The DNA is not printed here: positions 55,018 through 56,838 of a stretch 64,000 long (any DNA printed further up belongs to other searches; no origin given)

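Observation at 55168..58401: Tandem intronless CYP4 duplicates: 3' halves homogenised (gene conversion) except a divergent substrate-recognition patch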

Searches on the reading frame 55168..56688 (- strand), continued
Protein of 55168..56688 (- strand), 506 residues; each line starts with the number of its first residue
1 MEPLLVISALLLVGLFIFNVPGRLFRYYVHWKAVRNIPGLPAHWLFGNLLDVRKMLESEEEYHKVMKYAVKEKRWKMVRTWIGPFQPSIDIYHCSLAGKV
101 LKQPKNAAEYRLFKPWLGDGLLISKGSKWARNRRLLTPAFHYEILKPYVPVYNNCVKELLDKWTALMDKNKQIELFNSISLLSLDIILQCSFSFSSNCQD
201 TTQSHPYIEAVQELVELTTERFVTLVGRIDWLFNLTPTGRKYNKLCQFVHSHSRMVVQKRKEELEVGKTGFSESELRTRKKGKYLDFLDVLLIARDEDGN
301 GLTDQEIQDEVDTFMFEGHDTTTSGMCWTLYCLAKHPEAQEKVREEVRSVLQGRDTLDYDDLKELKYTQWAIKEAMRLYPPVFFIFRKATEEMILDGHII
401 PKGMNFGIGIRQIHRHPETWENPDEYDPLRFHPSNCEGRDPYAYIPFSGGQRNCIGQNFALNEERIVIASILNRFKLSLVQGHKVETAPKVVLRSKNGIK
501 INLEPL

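Call 12: find_encoding_contigs(protein=P0013, flank=10000, max_places=3)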
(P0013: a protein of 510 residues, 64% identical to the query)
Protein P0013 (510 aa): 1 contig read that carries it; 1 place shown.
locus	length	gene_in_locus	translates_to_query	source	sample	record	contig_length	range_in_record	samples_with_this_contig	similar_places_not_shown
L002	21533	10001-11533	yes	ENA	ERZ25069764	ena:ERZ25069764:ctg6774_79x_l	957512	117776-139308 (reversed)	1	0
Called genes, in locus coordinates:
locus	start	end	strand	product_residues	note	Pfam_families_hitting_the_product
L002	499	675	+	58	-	-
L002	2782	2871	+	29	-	-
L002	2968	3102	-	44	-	-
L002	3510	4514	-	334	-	-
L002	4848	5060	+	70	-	-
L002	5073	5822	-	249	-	-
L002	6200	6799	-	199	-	-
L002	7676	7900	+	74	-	-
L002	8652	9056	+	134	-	-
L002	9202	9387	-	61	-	-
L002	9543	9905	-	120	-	-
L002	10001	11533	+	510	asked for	PF00067:p450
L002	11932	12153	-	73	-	-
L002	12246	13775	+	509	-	PF00067:p450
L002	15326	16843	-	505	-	PF00067:p450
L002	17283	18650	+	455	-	PF00067:p450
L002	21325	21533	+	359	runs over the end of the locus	PF00067:p450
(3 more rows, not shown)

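Call 17: find_encoding_contigs(protein=P0011, flank=10000, max_places=3)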
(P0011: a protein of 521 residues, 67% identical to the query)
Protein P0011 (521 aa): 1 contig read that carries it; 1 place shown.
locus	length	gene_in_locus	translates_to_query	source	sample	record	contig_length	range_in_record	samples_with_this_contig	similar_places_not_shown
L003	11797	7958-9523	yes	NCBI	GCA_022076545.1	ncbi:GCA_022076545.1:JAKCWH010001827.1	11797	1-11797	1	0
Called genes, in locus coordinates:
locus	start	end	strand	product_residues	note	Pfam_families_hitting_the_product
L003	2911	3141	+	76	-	PF00646:F-box (weak), PF12937:F-box-like (weak)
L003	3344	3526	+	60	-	-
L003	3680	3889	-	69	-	-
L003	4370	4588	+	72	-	-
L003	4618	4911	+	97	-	-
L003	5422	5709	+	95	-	PF00134:Cyclin_N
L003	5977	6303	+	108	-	PF02984:Cyclin_C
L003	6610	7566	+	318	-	-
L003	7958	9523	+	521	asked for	PF00067:p450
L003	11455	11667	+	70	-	-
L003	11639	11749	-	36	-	-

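Call 18: find_encoding_contigs(protein=P0017, flank=10000, max_places=3)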
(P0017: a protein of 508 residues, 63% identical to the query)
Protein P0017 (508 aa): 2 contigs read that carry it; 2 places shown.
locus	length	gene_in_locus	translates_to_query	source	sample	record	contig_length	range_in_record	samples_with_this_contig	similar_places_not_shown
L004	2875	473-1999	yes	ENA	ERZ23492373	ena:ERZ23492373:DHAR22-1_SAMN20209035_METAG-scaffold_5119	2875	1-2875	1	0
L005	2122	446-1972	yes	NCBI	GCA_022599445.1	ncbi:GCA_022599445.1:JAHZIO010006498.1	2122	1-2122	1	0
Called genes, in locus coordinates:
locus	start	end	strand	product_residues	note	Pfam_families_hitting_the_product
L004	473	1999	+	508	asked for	PF00067:p450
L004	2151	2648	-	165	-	-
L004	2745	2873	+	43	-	?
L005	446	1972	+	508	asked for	PF00067:p450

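Call 19: find_encoding_contigs(protein=P0010, flank=10000, max_places=2)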
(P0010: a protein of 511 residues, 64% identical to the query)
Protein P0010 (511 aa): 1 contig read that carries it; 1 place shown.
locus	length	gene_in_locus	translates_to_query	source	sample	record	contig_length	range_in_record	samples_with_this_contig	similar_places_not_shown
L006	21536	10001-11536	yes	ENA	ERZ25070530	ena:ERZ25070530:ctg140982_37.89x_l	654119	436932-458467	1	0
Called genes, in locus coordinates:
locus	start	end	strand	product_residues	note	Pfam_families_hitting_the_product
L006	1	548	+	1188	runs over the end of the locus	PF00023:Ank (faint), PF12796:Ank_2, PF24521:Ank_KRIT1 (faint), PF13637:Ank_4 (weak), PF13857:Ank_5 (weak), PF12796:Ank_2, PF13857:Ank_5 (weak), PF00520:Ion_trans, +1 more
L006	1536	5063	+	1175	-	PF24521:Ank_KRIT1 (faint), PF12796:Ank_2, PF13637:Ank_4 (weak), PF13637:Ank_4, PF12796:Ank_2, PF13637:Ank_4, PF12796:Ank_2, PF00520:Ion_trans (weak), +3 more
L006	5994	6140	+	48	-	-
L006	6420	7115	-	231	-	PF06888:Put_Phosphatase, PF12710:HAD (weak)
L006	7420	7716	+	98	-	-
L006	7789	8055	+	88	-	-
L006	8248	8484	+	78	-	-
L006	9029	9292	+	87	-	-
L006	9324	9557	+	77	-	-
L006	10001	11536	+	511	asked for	PF00067:p450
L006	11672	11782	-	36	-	-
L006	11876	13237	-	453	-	PF00067:p450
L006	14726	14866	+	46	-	-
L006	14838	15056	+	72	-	-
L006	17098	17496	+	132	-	-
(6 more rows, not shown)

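Call 20: list_cluster_members(proteins=[P0011, P0017, P0018, P0014, P0001, P0034, P0062, P0063])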
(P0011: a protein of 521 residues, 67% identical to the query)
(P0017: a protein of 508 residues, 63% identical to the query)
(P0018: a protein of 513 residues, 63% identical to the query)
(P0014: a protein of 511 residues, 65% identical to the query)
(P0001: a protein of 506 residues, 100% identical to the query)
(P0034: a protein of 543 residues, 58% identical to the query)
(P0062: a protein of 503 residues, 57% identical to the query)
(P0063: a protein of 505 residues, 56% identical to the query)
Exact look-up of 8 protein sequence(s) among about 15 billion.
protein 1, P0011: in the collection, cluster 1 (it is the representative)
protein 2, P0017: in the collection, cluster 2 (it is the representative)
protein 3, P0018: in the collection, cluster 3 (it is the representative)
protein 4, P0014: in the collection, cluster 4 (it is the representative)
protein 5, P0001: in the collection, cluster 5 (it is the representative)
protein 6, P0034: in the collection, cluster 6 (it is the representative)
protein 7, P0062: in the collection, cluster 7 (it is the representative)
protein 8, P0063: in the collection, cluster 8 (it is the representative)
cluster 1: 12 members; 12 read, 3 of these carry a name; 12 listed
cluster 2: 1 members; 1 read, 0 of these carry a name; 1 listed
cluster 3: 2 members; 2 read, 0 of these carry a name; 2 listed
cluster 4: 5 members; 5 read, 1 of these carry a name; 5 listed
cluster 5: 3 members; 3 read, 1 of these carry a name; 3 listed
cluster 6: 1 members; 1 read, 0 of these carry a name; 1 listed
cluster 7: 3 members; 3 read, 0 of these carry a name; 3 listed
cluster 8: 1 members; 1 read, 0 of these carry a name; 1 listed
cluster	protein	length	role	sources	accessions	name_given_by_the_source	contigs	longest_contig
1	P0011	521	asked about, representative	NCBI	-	-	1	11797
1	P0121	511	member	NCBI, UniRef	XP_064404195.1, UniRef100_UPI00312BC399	ultra-long-chain fatty acid omega-hydroxylase-like [Halichondria panicea] | ultra-long-chain fatty acid omega-hydroxylase-like n=1 Tax=Halichondria panicea ...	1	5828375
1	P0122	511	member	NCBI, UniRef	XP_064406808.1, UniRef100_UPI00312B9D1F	ultra-long-chain fatty acid omega-hydroxylase-like [Halichondria panicea] | ultra-long-chain fatty acid omega-hydroxylase-like n=1 Tax=Halichondria panicea ...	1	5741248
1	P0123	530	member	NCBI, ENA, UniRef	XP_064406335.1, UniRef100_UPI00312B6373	ultra-long-chain fatty acid omega-hydroxylase-like [Halichondria panicea] | ultra-long-chain fatty acid omega-hydroxylase-like n=1 Tax=Halichondria panicea ...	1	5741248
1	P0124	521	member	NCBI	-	-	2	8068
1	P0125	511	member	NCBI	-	-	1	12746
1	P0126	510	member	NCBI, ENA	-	-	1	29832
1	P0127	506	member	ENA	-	-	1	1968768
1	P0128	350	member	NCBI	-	-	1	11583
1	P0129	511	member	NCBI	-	-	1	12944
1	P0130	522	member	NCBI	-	-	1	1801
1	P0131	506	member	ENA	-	-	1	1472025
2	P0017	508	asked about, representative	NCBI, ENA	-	-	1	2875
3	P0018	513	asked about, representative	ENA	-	-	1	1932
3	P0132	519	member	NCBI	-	-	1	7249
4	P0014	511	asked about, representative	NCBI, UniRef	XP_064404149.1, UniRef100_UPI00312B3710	cytochrome P450 4F6-like [Halichondria panicea] | cytochrome P450 4F6-like n=1 Tax=Halichondria panicea TaxID=6063 RepID=UPI00312B3710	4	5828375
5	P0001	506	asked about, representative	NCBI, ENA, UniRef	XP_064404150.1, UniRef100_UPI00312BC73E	ultra-long-chain fatty acid omega-hydroxylase-like [Halichondria panicea] | ultra-long-chain fatty acid omega-hydroxylase-like n=1 Tax=Halichondria panicea ...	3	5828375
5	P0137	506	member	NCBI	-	-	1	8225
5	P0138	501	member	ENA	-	-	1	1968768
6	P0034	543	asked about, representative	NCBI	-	-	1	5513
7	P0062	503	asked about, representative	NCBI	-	-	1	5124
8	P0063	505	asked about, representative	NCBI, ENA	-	-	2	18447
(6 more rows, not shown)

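Call 22: find_encoding_contigs(protein=P0121, flank=3000, max_places=2)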
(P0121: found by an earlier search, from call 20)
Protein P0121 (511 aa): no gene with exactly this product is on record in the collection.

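Call 23: find_encoding_contigs(protein=P0137, flank=6000, max_places=2)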
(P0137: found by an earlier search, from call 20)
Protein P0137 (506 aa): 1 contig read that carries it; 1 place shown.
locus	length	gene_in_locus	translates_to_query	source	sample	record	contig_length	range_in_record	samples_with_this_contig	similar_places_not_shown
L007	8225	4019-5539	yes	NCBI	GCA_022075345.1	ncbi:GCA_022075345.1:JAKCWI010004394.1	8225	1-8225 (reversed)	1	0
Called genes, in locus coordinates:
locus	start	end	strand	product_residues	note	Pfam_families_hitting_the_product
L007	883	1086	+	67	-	-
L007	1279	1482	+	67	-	-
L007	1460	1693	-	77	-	-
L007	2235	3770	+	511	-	PF00067:p450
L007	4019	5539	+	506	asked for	PF00067:p450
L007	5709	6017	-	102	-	-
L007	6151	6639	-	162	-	-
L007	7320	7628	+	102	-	PF12796:Ank_2, PF13637:Ank_4 (weak), PF13857:Ank_5, PF00023:Ank (weak), PF13606:Ank_3 (weak), PF13637:Ank_4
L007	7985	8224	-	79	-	?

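Call 24: find_encoding_contigs(protein=P0127, flank=3000, max_places=2)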
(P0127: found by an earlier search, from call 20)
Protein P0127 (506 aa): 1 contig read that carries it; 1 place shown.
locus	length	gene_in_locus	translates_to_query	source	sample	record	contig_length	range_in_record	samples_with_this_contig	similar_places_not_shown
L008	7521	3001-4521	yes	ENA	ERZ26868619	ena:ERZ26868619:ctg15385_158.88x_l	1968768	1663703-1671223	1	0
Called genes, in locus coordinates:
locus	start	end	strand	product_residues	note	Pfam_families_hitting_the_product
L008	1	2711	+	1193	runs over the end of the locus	PF12796:Ank_2, PF12796:Ank_2, PF13637:Ank_4 (weak), PF12796:Ank_2, PF13637:Ank_4, PF13857:Ank_5 (weak), PF12796:Ank_2 (weak), PF00520:Ion_trans, +3 more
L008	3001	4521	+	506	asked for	PF00067:p450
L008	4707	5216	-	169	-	PF03619:Solute_trans_a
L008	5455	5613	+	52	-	-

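Call 25: find_encoding_contigs(protein=P0131, flank=8000, max_places=2)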
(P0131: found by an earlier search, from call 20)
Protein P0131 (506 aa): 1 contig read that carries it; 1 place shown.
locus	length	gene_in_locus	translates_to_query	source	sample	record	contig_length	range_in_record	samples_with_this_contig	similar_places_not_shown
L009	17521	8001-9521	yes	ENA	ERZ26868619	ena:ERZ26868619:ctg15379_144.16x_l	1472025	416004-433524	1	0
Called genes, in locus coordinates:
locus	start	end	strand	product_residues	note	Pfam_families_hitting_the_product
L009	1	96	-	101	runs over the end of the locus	-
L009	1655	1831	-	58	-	-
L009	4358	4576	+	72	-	-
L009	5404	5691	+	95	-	PF00134:Cyclin_N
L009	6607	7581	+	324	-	-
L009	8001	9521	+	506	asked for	PF00067:p450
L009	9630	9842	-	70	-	-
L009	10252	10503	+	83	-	-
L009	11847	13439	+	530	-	PF00067:p450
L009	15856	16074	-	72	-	-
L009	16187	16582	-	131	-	PF22927:INT1_R3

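Call 39: find_encoding_contigs(protein=P0138, flank=1000, max_places=2)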
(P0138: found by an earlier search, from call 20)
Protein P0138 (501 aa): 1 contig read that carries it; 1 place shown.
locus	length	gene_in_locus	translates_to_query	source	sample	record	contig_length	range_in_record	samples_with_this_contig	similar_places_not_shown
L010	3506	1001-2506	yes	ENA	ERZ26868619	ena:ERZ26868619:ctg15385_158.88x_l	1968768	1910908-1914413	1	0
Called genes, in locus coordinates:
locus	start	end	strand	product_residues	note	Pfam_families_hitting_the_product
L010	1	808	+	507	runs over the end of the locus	PF00067:p450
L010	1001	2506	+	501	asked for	PF00067:p450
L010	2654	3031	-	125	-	-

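Call 54: predict_structure(alignment_id=A1)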
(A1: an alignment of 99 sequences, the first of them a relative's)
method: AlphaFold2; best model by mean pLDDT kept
length: 506 residues; sequences in the alignment: 99
mean_pLDDT: 92.9   pTM: 0.92
mean pLDDT of the five models: 92.9, 92.7, 92.2, 88.7, 88.0
residues with pLDDT >= 90: 419; 70-90: 66; 50-70: 17; < 50: 4
segments of 3 or more residues with pLDDT < 50: 449-452
pLDDT, mean of each block of 10 residues (from residue 1): 89 94 94 96 94 95 97 98 93 97 95 96 90 82 85 97 98 97 96 90 89 97 93 97 98 95 77 70 81 89 94 94 98 98 98 95 97 97 96 98 98 96 96 90 77 70 97 98 97 96 98
secondary structure, 60 per line:
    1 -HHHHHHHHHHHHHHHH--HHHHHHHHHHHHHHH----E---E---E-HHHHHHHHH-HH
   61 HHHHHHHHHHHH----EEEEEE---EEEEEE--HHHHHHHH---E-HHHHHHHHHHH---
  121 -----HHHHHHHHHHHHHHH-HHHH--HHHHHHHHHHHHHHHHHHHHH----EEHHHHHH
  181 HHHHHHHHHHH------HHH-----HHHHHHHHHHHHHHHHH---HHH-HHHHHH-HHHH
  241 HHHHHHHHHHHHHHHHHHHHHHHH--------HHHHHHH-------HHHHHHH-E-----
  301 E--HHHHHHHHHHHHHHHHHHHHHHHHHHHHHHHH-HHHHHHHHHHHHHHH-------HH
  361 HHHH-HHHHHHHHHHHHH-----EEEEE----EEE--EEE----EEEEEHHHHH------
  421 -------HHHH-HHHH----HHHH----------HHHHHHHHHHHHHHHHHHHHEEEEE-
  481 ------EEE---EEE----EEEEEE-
elements in order: H2-17 H20-34 H49-57 H59-72 E77-82 E86-91 H94-101 H107-117 H126-140 H142-145 H148-168 H175-191 H206-222 H230-235 H237-264 H273-279 H287-293 H304-335 H337-351 H359-364 H366-378 E384-388 E393-395 E398-400 E405-409 H410-414 H428-431 H433-436 H441-444 H455-474 E475-479 E487-489 E493-495 E500-505
